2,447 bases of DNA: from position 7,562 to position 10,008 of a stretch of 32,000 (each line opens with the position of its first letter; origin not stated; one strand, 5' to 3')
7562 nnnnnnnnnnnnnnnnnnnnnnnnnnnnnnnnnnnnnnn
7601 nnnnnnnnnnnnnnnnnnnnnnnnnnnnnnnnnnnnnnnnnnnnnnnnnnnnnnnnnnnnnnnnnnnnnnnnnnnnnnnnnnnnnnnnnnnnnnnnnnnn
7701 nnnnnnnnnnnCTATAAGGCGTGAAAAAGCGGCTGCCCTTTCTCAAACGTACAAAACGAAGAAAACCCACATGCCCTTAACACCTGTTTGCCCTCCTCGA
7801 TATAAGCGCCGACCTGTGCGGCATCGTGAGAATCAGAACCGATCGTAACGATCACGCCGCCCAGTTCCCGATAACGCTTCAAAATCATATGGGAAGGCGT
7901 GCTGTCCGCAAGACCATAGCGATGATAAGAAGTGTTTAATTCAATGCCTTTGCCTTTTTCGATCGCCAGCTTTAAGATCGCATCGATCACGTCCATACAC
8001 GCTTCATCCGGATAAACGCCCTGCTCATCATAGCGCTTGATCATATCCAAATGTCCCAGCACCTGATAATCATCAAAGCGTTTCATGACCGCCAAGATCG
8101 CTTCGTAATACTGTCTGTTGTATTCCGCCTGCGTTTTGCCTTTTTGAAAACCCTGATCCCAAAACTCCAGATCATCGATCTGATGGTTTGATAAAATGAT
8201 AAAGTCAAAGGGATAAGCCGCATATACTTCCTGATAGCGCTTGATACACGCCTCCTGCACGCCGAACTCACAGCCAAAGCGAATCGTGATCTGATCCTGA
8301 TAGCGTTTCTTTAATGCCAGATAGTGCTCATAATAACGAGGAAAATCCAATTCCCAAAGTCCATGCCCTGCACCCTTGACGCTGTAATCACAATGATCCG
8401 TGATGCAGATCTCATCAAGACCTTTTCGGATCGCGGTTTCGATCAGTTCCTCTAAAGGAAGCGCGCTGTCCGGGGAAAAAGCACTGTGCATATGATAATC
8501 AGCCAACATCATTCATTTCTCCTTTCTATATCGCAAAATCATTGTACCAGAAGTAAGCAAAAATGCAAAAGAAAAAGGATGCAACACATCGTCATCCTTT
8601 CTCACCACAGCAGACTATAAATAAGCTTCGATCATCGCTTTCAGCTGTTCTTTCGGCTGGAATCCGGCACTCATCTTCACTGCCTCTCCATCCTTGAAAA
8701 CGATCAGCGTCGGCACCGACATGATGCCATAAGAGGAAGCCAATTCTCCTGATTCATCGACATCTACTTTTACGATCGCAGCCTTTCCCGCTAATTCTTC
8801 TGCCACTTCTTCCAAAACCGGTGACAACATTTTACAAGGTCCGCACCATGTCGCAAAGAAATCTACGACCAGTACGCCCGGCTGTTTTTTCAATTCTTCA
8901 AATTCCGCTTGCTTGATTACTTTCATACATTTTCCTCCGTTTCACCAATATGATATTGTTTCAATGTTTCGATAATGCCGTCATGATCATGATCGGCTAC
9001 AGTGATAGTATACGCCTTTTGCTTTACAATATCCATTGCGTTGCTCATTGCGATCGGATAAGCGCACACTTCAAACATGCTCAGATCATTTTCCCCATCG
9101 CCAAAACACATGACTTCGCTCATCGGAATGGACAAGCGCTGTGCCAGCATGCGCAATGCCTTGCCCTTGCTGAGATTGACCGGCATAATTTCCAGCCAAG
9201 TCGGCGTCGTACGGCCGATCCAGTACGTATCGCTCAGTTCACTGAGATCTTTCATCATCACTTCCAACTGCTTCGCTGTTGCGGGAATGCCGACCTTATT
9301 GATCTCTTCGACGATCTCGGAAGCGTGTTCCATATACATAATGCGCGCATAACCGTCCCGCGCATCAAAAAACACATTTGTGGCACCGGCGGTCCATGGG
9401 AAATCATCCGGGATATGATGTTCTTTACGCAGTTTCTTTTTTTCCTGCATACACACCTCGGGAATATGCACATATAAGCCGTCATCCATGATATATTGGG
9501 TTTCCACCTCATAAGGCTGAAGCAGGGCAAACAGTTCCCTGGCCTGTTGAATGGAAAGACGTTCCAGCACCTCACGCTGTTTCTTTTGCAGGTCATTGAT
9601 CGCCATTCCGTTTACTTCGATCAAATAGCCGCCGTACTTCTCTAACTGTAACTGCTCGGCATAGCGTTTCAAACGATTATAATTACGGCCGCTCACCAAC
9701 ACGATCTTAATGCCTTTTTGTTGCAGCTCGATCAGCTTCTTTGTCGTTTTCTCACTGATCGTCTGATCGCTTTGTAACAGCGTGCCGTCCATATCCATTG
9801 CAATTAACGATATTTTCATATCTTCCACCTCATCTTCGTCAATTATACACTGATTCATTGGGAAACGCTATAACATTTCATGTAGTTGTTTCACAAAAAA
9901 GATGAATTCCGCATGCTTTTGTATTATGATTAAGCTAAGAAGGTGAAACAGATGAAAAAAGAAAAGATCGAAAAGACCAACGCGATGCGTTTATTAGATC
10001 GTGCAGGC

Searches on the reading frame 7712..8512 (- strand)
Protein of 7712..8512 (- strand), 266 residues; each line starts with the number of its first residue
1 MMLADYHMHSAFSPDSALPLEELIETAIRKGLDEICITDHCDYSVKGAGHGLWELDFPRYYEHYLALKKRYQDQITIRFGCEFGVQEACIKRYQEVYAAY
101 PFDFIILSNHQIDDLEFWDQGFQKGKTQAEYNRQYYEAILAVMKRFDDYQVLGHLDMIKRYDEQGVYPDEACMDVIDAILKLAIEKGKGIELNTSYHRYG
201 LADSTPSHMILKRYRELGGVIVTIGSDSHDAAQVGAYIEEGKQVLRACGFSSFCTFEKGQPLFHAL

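Call 16: search_protein_families(library=ncbifam, proteins=[window:7712-8512:-])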
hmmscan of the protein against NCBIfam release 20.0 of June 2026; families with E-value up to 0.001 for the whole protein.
window:7712-8512:- (266 aa): 14 families
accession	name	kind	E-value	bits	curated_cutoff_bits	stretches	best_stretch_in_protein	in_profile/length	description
TIGR01856.1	hisJ_fam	subfamily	3.4e-54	184.2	90.2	1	5-240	2-249/252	histidinol-phosphatase HisJ family protein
NF004086.0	PRK05588.1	equivalog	9e-46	156.9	321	1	5-251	3-242/255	histidinol phosphate phosphatase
NF005596.0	PRK07328.1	subfamily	7.2e-35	120.7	202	1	2-262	2-264/269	histidinol-phosphatase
NF005597.0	PRK07329.1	equivalog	4.3e-27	95.3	303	1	1-258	1-250/257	hypothetical protein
NF005996.1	PRK08123.1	equivalog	5.1e-21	75.1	133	1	5-239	2-259/262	histidinol-phosphatase HisJ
NF005235.0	PRK06740.1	equivalog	1.6e-18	67.3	442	1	69-260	133-325/335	histidinol phosphate phosphatase domain-containing protein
NF006702.0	PRK09248.1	domain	2.8e-13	49.9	264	1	2-251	3-216/246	PHP domain-containing protein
NF006375.0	PRK08609.1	equivalog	7.8e-12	44.5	426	1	4-111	337-439/571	DNA polymerase/3'-5' exonuclease PolX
NF006251.0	PRK08392.1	equivalog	2.3e-07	30.5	212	1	4-249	2-204/216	hypothetical protein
NF041577.1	nside_bi_sphtase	equivalog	4.2e-07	29.4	400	0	1-42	1-41/276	3',5'-nucleoside bisphosphate phosphatase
NF005928.0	PRK07945.1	equivalog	0.00018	21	250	0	4-42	100-137/337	PHP domain-containing protein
NF038032.1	CehA_McbA_metalo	domain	0.00031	20.3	80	0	4-44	5-44/315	CehA/McbA family metallohydrolase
NF004981.0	PRK06361.1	equivalog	0.0005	19.5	117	1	4-44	2-41/217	histidinol phosphate phosphatase domain-containing protein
NF047791.1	RNaseRnm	equivalog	0.00084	18.7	375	0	2-41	1-39/275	RNase RNM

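Call 20: find_encoding_contigs(protein=window:7712-8512:-, flank=3000, max_places=6)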
Protein window:7712-8512:- (266 aa): 24 contigs read that carry it; 6 places shown.
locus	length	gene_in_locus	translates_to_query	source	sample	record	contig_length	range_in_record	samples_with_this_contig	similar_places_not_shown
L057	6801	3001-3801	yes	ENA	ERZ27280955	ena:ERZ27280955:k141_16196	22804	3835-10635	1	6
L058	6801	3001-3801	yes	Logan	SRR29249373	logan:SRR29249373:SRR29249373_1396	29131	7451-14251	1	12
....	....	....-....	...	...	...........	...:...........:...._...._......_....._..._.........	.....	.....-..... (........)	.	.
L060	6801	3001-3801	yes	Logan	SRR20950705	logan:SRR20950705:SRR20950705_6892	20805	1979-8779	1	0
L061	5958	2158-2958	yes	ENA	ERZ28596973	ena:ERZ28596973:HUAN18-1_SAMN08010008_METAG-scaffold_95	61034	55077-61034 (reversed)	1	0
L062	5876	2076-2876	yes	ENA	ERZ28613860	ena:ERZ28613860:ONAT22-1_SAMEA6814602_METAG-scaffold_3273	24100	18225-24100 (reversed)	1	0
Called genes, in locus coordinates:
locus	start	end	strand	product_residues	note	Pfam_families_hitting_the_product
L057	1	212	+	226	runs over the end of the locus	PF02254:TrkA_N, PF02080:TrkA_C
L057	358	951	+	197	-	PF13302:Acetyltransf_3, PF00583:Acetyltransf_1 (weak)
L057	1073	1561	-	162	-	PF04073:tRNA_edit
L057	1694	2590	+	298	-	PF00702:Hydrolase (faint), PF02358:Trehalose_PPase (faint), PF08282:Hydrolase_3, PF05116:S6PP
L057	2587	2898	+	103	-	PF00085:Thioredoxin, PF13098:Thioredoxin_2, PF13905:Thioredoxin_8 (faint), PF13192:Thioredoxin_3 (weak)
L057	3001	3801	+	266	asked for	PF02811:PHP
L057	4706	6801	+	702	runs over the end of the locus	PF02368:Big_2, PF26918:Ig_Eae (faint)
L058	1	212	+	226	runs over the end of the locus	PF02254:TrkA_N, PF02080:TrkA_C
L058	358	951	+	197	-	PF13302:Acetyltransf_3, PF00583:Acetyltransf_1 (weak)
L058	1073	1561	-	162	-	PF04073:tRNA_edit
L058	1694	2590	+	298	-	PF00702:Hydrolase (faint), PF02358:Trehalose_PPase (faint), PF08282:Hydrolase_3, PF05116:S6PP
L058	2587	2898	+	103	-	PF00085:Thioredoxin, PF13098:Thioredoxin_2, PF13905:Thioredoxin_8 (faint), PF13192:Thioredoxin_3 (weak)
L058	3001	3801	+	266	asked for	PF02811:PHP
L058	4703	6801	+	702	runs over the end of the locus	PF02368:Big_2, PF22359:Big-like (weak), PF26918:Ig_Eae (weak)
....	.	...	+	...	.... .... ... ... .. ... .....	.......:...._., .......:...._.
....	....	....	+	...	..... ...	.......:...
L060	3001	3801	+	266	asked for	PF02811:PHP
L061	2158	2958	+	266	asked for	PF02811:PHP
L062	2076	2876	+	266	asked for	PF02811:PHP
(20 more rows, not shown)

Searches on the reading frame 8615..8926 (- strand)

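Call 16: search_protein_families(library=ncbifam, proteins=[window:8615-8926:-])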
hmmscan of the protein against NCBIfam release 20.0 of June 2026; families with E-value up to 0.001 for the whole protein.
window:8615-8926:- (103 aa): 17 families
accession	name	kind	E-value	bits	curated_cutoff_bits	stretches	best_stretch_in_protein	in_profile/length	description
TIGR01068.1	thioredoxin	equivalog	1.5e-36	124.6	96.8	1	6-101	3-99/101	thioredoxin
NF006898.0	PRK09381.1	equivalog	1.2e-25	90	138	1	12-102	17-107/109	thioredoxin TrxA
NF008229.0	PRK10996.1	equivalog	2.3e-25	89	125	1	7-100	43-136/141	thioredoxin TrxC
TIGR01130.1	ER_PDI_fam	subfamily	2.2e-18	67.1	344.25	1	3-88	5-93/476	protein disulfide-isomerase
TIGR01126.1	pdi_dom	equivalog_domain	6.2e-18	65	107.2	1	7-98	4-100/105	protein disulfide-isomerase domain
NF047697.1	ThioredTrxAClost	equivalog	8e-17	61.3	140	1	4-102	4-104/105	thioredoxin TrxA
TIGR00411.1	redox_disulf_1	equivalog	1.8e-09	37.5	92.75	1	23-82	6-65/82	MJ0307 family thioredoxin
NF002854.0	PRK03147.1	subfamily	2.6e-09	37.2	170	1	7-59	55-106/176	thiol-disulfide oxidoreductase ResA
NF041202.1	StoA_CxxC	exception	8.2e-09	35.5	210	0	54-97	115-159/163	endospore biogenesis thiol-disulfide oxidoreductase StoA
TIGR00385.1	dsbE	subfamily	2.1e-08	33.9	123.15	1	10-44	57-91/173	DsbE family thiol:disulfide interchange protein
NF045694.1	seleno_TsoB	exception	4.4e-08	31.7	805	1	10-81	468-546/572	rhodanese/DsbD fusion-like selenoprotein TsoB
TIGR00412.2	redox_disulf_2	subfamily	8.9e-06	26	62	1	24-99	5-74/75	MTH895/ArsE family thioredoxin-like protein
NF047696.1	ThlDiSintTplARhiz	equivalog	2.7e-05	24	230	1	18-60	99-142/219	thiol:disulfide interchange protein TlpA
NF001419.0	PRK00293.1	subfamily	2.7e-05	23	330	1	8-83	469-551/574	protein-disulfide reductase DsbD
TIGR02196.1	GlrX_YruB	hypoth_equivalog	4e-05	24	88.55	1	25-99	7-73/74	glutaredoxin-like protein, YruB-family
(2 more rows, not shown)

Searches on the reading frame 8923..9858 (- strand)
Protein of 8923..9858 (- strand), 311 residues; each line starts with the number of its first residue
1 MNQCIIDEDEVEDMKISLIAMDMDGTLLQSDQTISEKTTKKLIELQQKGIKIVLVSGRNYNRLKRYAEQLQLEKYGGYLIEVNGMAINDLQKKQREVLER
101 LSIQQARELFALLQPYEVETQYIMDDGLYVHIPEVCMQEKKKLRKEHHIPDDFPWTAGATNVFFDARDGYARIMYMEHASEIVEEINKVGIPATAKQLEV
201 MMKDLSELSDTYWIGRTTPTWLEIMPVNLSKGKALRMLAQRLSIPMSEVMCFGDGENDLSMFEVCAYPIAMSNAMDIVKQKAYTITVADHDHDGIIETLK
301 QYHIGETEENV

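Call 16: search_protein_families(library=ncbifam, proteins=[window:8923-9858:-])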
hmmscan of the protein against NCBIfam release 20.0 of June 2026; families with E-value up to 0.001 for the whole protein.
window:8923-9858:- (311 aa): 31 families (the best 25 are shown)
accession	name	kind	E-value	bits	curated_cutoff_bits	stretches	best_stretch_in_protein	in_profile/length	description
TIGR00099.1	Cof-subfamily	subfamily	1.1e-48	166.1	137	1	18-298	1-255/256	Cof-type HAD-IIB family hydrolase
NF007806.0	PRK10513.1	equivalog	1.2e-36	126.6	273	2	206-302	172-267/270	sugar-phosphatase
NF045966.1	YcsE_rel_Pase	equivalog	3.9e-29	102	220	1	15-303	1-263/265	YcsE-related riboflavin metabolism phosphatase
TIGR01484.1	HAD-SF-IIB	subfamily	8e-29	101.3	41.8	1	18-271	1-221/221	HAD-IIB family hydrolase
NF007821.0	PRK10530.1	equivalog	9.1e-28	97.2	274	1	14-302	1-270/272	pyridoxal phosphatase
TIGR01487.1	Pglycolate_arch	equivalog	4.7e-27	95.2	122.75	2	223-297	140-213/215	phosphoglycolate phosphatase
NF002245.0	PRK01158.1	equivalog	7.9e-27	94.1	198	2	224-301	151-227/233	phosphoglycolate phosphatase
NF011705.0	PRK15126.1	equivalog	2.5e-24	86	336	2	119-290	74-248/272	HMP-PP phosphatase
TIGR01482.1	SPP-subfamily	subfamily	4.4e-24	85.3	107.15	2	222-288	141-206/225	sucrose-phosphate phosphatase subfamily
NF008213.0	PRK10976.1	equivalog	2e-21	76.7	386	2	18-181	4-165/266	sugar/pyridoxal phosphate phosphatase YigL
TIGR01486.1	HAD-SF-IIB-MPGP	subfamily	1.2e-14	54.2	164.75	2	18-97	1-78/257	mannosyl-3-phosphoglycerate phosphatase family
TIGR02461.1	osmo_MPG_phos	equivalog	3.7e-11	43.6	244.35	1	19-87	2-66/227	mannosyl-3-phosphoglycerate phosphatase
NF001218.0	PRK00192.1-5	equivalog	1.7e-10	41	362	1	15-87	3-72/275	mannosyl-3-phosphoglycerate phosphatase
TIGR02463.1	MPGP_rel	hypoth_equivalog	2.1e-10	40.7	282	1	18-96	1-75/216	mannosyl-3-phosphoglycerate phosphatase-related protein YedP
TIGR00338.1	serB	equivalog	3e-10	40.1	144.15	1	230-294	152-214/219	phosphoserine phosphatase SerB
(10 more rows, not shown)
